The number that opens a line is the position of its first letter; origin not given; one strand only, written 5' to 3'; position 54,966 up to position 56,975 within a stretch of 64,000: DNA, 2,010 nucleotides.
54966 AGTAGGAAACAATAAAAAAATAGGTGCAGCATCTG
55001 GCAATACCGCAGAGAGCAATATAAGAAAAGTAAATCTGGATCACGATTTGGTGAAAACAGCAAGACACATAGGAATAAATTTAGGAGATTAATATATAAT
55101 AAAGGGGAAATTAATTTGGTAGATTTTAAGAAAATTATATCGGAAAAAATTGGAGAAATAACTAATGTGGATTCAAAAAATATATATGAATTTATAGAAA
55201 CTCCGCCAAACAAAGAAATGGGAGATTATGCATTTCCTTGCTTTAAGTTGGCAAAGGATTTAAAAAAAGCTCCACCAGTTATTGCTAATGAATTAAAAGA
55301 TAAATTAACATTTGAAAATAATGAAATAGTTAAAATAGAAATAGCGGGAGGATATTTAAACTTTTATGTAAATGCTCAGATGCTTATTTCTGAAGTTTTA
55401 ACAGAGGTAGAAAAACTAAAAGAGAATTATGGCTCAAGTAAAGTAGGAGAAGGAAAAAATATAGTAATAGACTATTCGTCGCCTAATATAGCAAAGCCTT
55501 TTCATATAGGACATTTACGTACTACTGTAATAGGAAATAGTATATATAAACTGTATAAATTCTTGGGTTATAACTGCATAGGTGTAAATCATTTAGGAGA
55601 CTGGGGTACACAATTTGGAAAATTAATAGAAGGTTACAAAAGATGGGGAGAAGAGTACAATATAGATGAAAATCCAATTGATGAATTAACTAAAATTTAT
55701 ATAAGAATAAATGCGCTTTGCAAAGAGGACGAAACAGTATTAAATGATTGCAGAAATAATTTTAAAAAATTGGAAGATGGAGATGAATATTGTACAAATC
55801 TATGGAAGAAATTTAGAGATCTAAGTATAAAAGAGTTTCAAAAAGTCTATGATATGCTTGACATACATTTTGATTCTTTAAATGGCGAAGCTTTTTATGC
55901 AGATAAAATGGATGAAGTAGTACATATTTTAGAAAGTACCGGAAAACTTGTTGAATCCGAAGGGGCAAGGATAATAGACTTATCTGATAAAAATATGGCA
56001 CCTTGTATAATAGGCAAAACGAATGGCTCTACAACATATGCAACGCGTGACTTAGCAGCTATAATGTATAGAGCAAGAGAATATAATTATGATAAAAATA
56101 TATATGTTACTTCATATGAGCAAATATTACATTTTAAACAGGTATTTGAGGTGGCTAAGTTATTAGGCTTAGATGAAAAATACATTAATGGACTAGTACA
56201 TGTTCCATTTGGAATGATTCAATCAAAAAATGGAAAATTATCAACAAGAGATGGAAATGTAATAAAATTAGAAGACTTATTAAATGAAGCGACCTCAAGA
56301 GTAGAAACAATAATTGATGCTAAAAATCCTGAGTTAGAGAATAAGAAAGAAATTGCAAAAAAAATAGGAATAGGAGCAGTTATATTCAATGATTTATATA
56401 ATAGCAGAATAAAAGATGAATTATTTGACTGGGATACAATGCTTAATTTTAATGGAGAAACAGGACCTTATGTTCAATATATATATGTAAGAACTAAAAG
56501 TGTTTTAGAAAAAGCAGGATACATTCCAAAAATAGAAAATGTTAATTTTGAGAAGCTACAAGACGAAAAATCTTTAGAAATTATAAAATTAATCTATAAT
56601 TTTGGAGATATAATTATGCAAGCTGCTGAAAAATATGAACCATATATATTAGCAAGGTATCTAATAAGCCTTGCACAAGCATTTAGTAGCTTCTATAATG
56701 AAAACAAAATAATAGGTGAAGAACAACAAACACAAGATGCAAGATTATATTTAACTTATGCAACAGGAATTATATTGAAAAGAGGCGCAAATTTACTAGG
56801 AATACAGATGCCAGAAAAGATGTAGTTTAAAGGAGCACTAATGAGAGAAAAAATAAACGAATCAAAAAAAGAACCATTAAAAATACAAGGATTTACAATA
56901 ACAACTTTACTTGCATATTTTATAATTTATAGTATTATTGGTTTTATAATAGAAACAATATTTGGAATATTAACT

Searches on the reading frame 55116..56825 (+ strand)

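Call 55: search_protein_families(library=pfam, proteins=[window:55116-56825:+], max_evalue=0.00001)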
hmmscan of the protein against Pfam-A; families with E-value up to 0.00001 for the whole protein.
window:55116-56825:+ (569 aa): 3 families
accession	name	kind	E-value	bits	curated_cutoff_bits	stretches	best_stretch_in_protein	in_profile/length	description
PF00750.26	tRNA-synt_1d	-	1.8e-97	326.9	23.3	1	104-439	11-349/349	tRNA synthetases class I (R), catalytic domain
PF05746.21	DALR_1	-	9.6e-31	106.7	22.3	1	453-569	1-117/117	DALR anticodon binding domain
PF03485.21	Arg_tRNA_synt_N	-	7.9e-19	68.5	21.5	1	4-84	3-84/85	Arginyl tRNA synthetase N terminal domain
